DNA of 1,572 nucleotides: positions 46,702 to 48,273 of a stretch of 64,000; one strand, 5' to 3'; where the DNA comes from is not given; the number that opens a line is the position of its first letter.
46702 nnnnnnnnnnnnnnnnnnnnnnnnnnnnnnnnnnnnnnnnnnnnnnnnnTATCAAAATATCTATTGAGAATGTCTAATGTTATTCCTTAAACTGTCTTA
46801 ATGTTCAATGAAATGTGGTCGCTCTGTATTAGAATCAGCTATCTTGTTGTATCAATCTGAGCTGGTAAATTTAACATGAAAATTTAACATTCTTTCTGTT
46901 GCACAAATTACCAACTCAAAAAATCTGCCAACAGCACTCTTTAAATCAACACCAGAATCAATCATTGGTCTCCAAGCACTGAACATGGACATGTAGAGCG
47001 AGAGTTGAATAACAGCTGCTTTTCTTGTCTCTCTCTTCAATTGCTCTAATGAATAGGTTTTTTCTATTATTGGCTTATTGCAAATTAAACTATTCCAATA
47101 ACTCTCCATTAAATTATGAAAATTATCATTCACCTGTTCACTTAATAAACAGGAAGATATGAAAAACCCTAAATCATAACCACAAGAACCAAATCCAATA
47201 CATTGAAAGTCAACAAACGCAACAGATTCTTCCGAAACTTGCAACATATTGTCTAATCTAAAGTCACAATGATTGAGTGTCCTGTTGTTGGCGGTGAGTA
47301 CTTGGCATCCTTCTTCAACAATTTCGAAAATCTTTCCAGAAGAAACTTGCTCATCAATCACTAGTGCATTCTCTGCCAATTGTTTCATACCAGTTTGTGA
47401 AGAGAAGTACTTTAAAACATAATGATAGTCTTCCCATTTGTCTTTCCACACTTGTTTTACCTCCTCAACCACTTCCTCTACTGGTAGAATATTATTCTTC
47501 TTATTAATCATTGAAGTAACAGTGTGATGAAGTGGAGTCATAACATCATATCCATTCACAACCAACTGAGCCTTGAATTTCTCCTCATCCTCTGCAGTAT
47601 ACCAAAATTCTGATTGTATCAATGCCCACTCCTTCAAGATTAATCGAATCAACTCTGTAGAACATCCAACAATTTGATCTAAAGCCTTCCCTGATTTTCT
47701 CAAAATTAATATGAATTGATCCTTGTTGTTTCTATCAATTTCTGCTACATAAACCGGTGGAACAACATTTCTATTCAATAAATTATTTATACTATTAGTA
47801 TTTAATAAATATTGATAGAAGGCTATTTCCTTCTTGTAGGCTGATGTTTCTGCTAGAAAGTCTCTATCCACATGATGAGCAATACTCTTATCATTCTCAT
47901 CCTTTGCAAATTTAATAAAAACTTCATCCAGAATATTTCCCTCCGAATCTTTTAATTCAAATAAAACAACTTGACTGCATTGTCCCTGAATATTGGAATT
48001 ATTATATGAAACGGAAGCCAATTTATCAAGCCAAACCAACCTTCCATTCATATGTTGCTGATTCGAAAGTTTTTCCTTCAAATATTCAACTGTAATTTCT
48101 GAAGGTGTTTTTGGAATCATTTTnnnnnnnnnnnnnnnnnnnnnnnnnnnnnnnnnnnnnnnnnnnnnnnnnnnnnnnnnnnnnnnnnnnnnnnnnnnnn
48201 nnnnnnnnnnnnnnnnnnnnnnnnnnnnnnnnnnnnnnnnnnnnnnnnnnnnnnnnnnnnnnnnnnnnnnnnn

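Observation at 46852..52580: Head-to-head EcKL/CHK-like small-molecule kinase and ABCC exporter sharing a 175-bp intergenic region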

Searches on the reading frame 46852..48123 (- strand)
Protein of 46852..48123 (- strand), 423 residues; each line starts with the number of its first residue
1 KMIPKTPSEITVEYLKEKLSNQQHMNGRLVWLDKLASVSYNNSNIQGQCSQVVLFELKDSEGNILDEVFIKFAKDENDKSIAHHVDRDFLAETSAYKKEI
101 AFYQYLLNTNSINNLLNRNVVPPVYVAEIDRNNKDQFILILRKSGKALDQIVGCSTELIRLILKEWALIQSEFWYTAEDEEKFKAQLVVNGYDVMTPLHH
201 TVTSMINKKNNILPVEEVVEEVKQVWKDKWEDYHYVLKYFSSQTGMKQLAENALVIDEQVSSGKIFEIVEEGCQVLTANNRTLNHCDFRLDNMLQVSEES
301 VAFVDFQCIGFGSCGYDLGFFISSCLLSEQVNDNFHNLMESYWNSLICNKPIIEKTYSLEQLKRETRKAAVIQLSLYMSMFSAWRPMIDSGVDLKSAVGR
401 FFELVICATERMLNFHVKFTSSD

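Call 8: search_protein_families(library=pfam, proteins=[window:46852-48123:-], max_evalue=0.01)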
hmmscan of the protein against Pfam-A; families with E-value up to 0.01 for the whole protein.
window:46852-48123:- (423 aa): 3 families
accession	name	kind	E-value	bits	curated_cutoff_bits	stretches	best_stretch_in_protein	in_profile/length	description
PF02958.26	EcKL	-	5e-16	59.3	22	1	83-347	37-286/294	Ecdysteroid kinase-like family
PF07914.17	DUF1679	-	2.5e-09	37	24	1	242-383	230-376/414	Uncharacterized oxidoreductase dhs-27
PF01636.29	APH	-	5.5e-06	26.7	23.2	1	279-323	166-211/239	Phosphotransferase enzyme family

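Call 9: search_protein_families(library=ncbifam, proteins=[window:46852-48123:-], max_evalue=0.1)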
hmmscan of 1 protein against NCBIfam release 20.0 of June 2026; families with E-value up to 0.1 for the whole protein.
window:46852-48123:- (423 aa): 2 families
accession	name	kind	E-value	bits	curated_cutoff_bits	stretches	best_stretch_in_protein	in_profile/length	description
NF038156.1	lant_syn_V_LxmK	equivalog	0.00041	19.5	315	1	277-324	187-233/347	class V lanthionine synthetase subunit LxmK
TIGR02172.1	Fb_sc_TIGR02172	paralog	0.018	14.8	228.2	1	277-344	149-220/226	TIGR02172 family protein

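Call 10: find_encoding_contigs(protein=window:46852-48123:-, flank=10000, max_places=6)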
Protein window:46852-48123:- (423 aa): no gene with exactly this product is on record in the collection.

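Call 11: find_homologous_proteins(query=window:46852-48123:-)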
Query window:46852-48123:- (423 aa): 2 proteins with E <= 0.001 among 3313 candidates.
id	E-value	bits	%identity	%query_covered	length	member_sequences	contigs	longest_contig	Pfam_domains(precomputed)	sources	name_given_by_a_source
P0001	8.9e-209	712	100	75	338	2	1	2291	PF07914.18,PF02958.27,PF01636.30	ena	-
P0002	4.4e-166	571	60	100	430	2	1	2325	PF07914.18,PF02958.27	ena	-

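Call 12: find_encoding_contigs(protein=P0001, flank=10000)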
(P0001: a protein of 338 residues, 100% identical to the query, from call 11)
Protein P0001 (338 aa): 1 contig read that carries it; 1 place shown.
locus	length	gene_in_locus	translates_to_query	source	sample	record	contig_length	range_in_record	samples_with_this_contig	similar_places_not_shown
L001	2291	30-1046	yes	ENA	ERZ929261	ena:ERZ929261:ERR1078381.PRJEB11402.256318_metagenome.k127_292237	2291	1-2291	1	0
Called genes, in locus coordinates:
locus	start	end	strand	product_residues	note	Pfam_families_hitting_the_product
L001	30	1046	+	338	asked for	PF02958:EcKL, PF07914:DUF1679, PF01636:APH (weak)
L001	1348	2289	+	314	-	?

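Call 13: find_encoding_contigs(protein=P0002, flank=10000)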
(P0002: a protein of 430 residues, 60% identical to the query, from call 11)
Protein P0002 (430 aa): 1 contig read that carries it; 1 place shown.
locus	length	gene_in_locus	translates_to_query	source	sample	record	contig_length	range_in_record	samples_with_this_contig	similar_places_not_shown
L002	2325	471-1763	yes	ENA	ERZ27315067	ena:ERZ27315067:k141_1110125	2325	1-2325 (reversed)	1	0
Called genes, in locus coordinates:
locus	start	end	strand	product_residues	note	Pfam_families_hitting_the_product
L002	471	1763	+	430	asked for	PF02958:EcKL, PF07914:DUF1679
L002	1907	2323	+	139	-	?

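Call 26: search_protein_representatives(alignment_id=A1)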
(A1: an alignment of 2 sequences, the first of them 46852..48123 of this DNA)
Query: 2 sequences, 439 profile positions. Proteins with E-value up to 0.001 (for the whole library): 293; up to 1e-10: 15; up to 1e-30: 8. The best 150 are listed.
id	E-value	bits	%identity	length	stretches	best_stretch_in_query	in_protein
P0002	1.7e-271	917.0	-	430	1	1-439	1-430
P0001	1.1e-196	670.6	-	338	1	122-439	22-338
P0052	3.3e-46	174.6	-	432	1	18-429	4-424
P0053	8.2e-46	173.3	-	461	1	46-430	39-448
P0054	4.0e-43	164.5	-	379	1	18-356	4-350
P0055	1.1e-42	163.0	-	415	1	18-429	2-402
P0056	1.0e-38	150.0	-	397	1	19-432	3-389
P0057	7.9e-32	127.3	-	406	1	51-436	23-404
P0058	6.3e-26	107.8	-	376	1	84-427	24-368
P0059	1.2e-23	100.3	-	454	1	15-429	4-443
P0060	1.2e-21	93.7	-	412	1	22-429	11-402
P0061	2.3e-21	92.7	-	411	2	58-189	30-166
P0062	5.0e-19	85.1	-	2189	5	298-399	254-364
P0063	3.0e-15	72.6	-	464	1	107-433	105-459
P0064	4.0e-11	59.0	-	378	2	298-406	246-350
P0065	1.8e-10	56.9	-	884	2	298-385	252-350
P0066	1.3e-09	54.0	-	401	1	110-407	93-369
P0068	3.0e-09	52.8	-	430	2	299-409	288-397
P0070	5.3e-09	52.0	-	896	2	263-390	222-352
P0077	1.0e-08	51.1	-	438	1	18-379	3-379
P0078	1.0e-08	51.1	-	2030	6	284-348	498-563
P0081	1.3e-08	50.8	-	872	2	295-399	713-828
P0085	2.1e-08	50.1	-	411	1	236-428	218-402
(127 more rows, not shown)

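Call 27: list_cluster_members(proteins=[P0052, P0053, P0054, P0055, P0056, P0057, P0058, P0059, P0060, P0061])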
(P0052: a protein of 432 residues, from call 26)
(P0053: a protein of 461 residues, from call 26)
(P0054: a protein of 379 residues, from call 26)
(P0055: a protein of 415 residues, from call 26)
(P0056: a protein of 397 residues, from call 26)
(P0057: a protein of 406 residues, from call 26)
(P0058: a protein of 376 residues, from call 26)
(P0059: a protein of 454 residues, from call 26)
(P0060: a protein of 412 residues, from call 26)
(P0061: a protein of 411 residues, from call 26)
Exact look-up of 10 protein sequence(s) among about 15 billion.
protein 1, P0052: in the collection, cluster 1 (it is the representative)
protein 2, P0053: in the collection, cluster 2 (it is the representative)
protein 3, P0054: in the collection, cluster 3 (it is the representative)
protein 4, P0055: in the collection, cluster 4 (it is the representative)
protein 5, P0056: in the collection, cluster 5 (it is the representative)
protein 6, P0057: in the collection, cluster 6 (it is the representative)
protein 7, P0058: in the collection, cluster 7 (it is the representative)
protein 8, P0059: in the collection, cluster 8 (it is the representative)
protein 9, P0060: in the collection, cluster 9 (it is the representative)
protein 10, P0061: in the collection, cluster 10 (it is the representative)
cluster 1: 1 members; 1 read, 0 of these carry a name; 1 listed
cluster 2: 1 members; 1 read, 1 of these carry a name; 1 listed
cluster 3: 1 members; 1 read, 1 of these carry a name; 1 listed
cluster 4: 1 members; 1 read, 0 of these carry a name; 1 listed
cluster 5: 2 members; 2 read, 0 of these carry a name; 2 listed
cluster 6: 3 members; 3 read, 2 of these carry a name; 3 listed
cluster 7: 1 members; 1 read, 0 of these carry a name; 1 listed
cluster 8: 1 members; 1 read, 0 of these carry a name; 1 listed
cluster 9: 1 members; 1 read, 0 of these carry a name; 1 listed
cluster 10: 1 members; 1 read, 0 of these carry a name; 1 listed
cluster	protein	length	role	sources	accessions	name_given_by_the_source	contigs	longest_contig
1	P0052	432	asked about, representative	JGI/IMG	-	-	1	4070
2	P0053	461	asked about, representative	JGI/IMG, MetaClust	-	\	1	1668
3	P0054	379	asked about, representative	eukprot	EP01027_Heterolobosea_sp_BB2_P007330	GEZU01010922.1.p1 GENE.GEZU01010922.1~~GEZU01010922.1.p1 ORF type:complete len:380 ...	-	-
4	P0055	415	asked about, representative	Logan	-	-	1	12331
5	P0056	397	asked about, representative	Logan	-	-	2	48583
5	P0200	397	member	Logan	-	-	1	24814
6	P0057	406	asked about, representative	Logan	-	-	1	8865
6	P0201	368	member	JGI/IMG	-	thiamine kinase-like enzyme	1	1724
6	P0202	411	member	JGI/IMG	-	thiamine kinase-like enzyme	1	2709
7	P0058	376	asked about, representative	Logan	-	-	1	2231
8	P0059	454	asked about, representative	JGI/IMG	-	-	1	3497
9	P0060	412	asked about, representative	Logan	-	-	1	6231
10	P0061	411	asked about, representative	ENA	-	-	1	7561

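Call 28: find_encoding_contigs(protein=P0056, flank=10000, max_places=3)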
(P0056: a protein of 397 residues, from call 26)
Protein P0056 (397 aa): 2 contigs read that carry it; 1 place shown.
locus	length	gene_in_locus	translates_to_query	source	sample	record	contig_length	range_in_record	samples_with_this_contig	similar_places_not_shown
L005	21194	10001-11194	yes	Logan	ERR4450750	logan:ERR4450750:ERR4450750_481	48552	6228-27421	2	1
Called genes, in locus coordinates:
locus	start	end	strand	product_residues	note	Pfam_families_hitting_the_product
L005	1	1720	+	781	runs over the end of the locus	PF10344:Hobbit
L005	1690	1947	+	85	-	-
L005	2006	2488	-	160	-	PF01012:ETF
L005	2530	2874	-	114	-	PF01012:ETF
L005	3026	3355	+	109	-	-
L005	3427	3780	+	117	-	-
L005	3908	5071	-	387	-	PF00439:Bromodomain, PF00855:PWWP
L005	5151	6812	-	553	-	PF10513:EPL1 (weak), PF00628:PHD (weak), PF13831:PHD_2, PF13832:zf-HC5HC2H_2, PF13771:zf-HC5HC2H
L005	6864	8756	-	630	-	-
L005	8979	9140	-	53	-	-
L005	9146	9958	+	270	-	-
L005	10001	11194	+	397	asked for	PF02958:EcKL, PF07914:DUF1679 (weak), PF01636:APH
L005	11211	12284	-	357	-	PF00617:RasGEF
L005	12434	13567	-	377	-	PF05193:Peptidase_M16_C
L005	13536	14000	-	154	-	PF00675:Peptidase_M16 (weak)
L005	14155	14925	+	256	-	-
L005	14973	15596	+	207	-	-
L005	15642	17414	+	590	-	PF03105:SPX, PF03124:EXS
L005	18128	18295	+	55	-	-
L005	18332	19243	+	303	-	PF00491:Arginase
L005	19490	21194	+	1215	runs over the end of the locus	PF25579:TPR_TRIP12_N (weak), PF00632:HECT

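Call 29: find_encoding_contigs(protein=P0055, flank=10000, max_places=3)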
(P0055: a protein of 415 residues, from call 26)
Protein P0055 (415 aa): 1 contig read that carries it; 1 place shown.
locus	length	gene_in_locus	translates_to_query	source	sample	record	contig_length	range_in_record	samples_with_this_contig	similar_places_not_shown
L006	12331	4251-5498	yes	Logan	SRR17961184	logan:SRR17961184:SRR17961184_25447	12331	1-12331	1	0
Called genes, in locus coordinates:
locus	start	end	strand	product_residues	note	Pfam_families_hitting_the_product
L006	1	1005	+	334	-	?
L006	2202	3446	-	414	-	PF00632:HECT (faint)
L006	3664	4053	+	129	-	-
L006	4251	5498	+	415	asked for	PF02958:EcKL, PF01636:APH, PF07914:DUF1679 (faint)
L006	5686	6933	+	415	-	PF13637:Ank_4 (weak), PF12796:Ank_2, PF00023:Ank (weak), PF12796:Ank_2, PF00023:Ank, PF13606:Ank_3 (weak), PF13857:Ank_5 (weak), PF13637:Ank_4 (weak), +2 more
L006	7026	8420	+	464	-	PF12796:Ank_2, PF13637:Ank_4, PF12796:Ank_2, PF00023:Ank, PF12796:Ank_2, PF00023:Ank, PF13637:Ank_4, PF12796:Ank_2, +5 more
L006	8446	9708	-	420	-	PF00632:HECT (faint)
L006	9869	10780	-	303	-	PF12678:zf-rbx1, PF13639:zf-RING_2, PF12796:Ank_2, PF13857:Ank_5, PF13637:Ank_4, PF13637:Ank_4, PF12796:Ank_2, PF12796:Ank_2, +13 more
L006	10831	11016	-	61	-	-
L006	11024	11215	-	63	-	PF00023:Ank (faint), PF12796:Ank_2, PF13637:Ank_4 (weak)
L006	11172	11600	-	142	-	-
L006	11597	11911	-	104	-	PF12678:zf-rbx1, PF13639:zf-RING_2, PF13920:zf-C3HC4_3 (weak), PF13923:zf-C3HC4_2 (weak), PF00097:zf-C3HC4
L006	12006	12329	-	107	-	?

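Call 40: search_solved_structures(query=A2, max_evalue=1)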
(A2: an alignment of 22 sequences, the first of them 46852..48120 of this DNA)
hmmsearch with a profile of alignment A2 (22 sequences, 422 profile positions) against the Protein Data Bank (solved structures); distinct sequences matched with E-value up to 1: 220 (the best 60 are shown).
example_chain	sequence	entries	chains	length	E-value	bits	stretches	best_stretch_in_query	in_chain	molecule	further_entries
8v3v_A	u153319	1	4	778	8.3e-09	38.2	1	251-321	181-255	Acyl-Coenzyme A dehydrogenase family, member 11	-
8v3u_A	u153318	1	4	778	1.1e-06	31.1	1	251-321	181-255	Acyl-Coenzyme A dehydrogenase family, member 11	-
3dxp_A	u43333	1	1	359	3e-06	29.7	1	280-321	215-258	putative acyl-CoA dehydrogenase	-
2olc_A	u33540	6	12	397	9.2e-06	28.2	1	245-324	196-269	Methylthioribose kinase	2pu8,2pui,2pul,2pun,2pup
4r77_B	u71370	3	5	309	1.7e-05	27.3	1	149-370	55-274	Choline kinase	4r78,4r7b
7s3l_A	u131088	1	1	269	2.9e-05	26.5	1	245-348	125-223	Aminoglycoside phosphotransferase family protein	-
8zic_A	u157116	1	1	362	0.00011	24.6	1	265-362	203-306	4-hydroxytryptamine kinase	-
9eto_A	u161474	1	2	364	0.00011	24.6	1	265-362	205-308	4-hydroxytryptamine kinase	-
3csv_A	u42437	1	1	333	0.00016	24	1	263-345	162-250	Aminoglycoside phosphotransferase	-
5y86_A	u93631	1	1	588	0.00039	22.8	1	193-311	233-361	Dual specificity tyrosine-phosphorylation-regulated kinase 3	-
7dg4_A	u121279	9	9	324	0.00059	22.2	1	192-313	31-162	Dual specificity tyrosine-phosphorylation-regulated kinase 2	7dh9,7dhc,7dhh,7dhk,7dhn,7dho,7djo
7dh3_A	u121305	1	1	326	0.00059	22.2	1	192-313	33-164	Dual specificity tyrosine-phosphorylation-regulated kinase 2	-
7dhv_A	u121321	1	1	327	0.0006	22.2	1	192-313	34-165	Dual specificity tyrosine-phosphorylation-regulated kinase 2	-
7ejv_A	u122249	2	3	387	0.0008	21.8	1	192-313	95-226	Dual specificity tyrosine-phosphorylation-regulated kinase 2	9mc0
8hlt_A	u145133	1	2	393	0.00081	21.7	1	192-313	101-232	Dual specificity tyrosine-phosphorylation-regulated kinase 2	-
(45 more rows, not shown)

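Call 45: find_homologous_proteins(query=A2, max_evalue=1e-8)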
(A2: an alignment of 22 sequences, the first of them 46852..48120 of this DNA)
Query A2 (22 sequences) (422 aa, profile of the alignment): 5 proteins with E <= 1e-8 among 8000 candidates.
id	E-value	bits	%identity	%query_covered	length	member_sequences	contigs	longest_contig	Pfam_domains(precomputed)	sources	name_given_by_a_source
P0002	3.3e-131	456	60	100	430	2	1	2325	PF07914.18,PF02958.27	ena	-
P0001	2.0e-96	342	100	75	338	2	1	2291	PF07914.18,PF02958.27,PF01636.30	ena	-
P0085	3.2e-92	328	26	53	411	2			PF07914.18,PF02958.27,PF01636.30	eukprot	eukprot:TRINITY_DN4423_c0_g1_i1.p1 TRINITY_DN4423_c0_g1~~TRINITY_DN4423_c0_g1_i1.p1 ORF type:complet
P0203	1.1e-44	171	21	91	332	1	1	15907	PF02958.27,PF01636.30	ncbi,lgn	-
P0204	3.7e-30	123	28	30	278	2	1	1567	PF07914.18,PF02958.27,PF01636.30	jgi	jgi:aminoglycoside/choline kinase family phosphotransferase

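Call 46: predict_structure(alignment_id=A2)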
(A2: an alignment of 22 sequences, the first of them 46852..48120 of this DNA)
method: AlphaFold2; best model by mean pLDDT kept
length: 422 residues; sequences in the alignment: 22
mean_pLDDT: 91.9   pTM: 0.92
mean pLDDT of the five models: 91.9, 91.4, 90.3, 89.7, 89.2
residues with pLDDT >= 90: 332; 70-90: 70; 50-70: 20; < 50: 0
segments of 3 or more residues with pLDDT < 50: none
pLDDT, mean of each block of 10 residues (from residue 1): 93 91 68 94 83 96 96 81 80 95 86 80 94 95 94 96 97 96 93 91 78 88 96 96 92 96 95 93 96 96 96 97 95 97 97 97 96 94 94 89 95 94 70
secondary structure, 60 per line:
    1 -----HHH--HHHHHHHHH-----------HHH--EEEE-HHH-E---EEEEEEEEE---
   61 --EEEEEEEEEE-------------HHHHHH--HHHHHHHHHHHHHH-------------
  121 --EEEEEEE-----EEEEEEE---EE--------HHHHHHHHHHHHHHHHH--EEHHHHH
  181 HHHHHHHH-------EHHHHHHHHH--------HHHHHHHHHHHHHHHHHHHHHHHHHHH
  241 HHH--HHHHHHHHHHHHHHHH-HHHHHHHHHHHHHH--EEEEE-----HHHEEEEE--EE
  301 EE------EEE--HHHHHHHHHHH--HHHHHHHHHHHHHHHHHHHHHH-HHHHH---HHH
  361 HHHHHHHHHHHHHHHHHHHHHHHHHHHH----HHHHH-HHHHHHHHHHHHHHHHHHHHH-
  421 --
elements in order: H11-19 E36-39 E49-57 E63-72 H86-91 H94-107 E123-129 E135-141 H155-171 H176-188 H197-205 H214-243 H246-261 H263-276 E279-283 E292-296 E299-302 E309-311 H314-324 H327-348 H350-354 H358-388 H393-397 H399-419

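Call 51: fold_search(model_id=the predicted structure, library=pdb)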
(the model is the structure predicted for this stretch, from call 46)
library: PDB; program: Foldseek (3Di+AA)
matches with E <= 10: 1074; with E <= 0.001: 104
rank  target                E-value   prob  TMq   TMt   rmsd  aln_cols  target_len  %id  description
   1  2qg7_B                1.0e-07  1.00  0.45  0.51   8.9       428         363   14  Plasmodium vivax ethanolamine kinase Pv091845 (released 2007-07-24)
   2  2qg7_D                1.5e-07  1.00  0.44  0.49   9.3       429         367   14  Plasmodium vivax ethanolamine kinase Pv091845 (released 2007-07-24)
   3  9a5i_A                1.8e-07  1.00  0.48  0.51   8.1       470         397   12  Integrative model of MTNK-DHOM by crosslinking MS and deep learning (released 2024-09-18)
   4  2qg7_E                2.4e-07  1.00  0.46  0.52   9.6       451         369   16  Plasmodium vivax ethanolamine kinase Pv091845 (released 2007-07-24)
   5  2qg7_A                9.9e-07  1.00  0.45  0.51   8.7       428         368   15  Plasmodium vivax ethanolamine kinase Pv091845 (released 2007-07-24)
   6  3mes_A                1.9e-06  1.00  0.42  0.48   8.9       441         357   11  Crystal structure of choline kinase from Cryptosporidium parvum Iowa II, cgd3_2030 (released 2010-04-07)
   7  3mes_B                1.9e-06  1.00  0.42  0.47   9.5       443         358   10  Crystal structure of choline kinase from Cryptosporidium parvum Iowa II, cgd3_2030 (released 2010-04-07)
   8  2q83_A                2.6e-06  1.00  0.38  0.46  10.0       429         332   13  Crystal structure of ytaA (2635576) from Bacillus subtilis at 2.50 A resolution (released 2007-06-26)
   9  3fi8                  5.6e-06  1.00  0.41  0.48   9.8       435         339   12  Crystal structure of choline kinase from Plasmodium Falciparum, PF14_0020 (released 2009-02-10)
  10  4da5_A                9.4e-06  1.00  0.46  0.52   9.0       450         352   12  Choline Kinase alpha acts through a double-displacement kinetic mechanism involving enzyme isomerisation, as determine (released 2013-04-17)
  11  3i0o                  1.6e-05  1.00  0.42  0.51   9.0       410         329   11  Crystal Structure of Spectinomycin Phosphotransferase, APH(9)-Ia, in complex with ADP and Spectinomcyin (released 2010-01-19)
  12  3csv                  1.6e-05  1.00  0.37  0.46  13.4       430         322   14  Crystal structure of a putative aminoglycoside phosphotransferase (YP_614837.1) from Silicibacter sp. TM1040 at 2.15 A r (released 2008-04-22)
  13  2olc_B                1.6e-05  1.00  0.46  0.50   7.9       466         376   12  Crystal structure of 5-methylthioribose kinase in complex with ADP-2Ho (released 2007-05-22)
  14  4wh2                  1.6e-05  1.00  0.43  0.49   9.4       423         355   12  N-acetylhexosamine 1-kinase in complex with ADP (released 2015-02-18)
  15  2ig7_B                1.8e-05  1.00  0.47  0.55   8.9       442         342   12  Crystal structure of Human Choline Kinase B (released 2006-10-10)
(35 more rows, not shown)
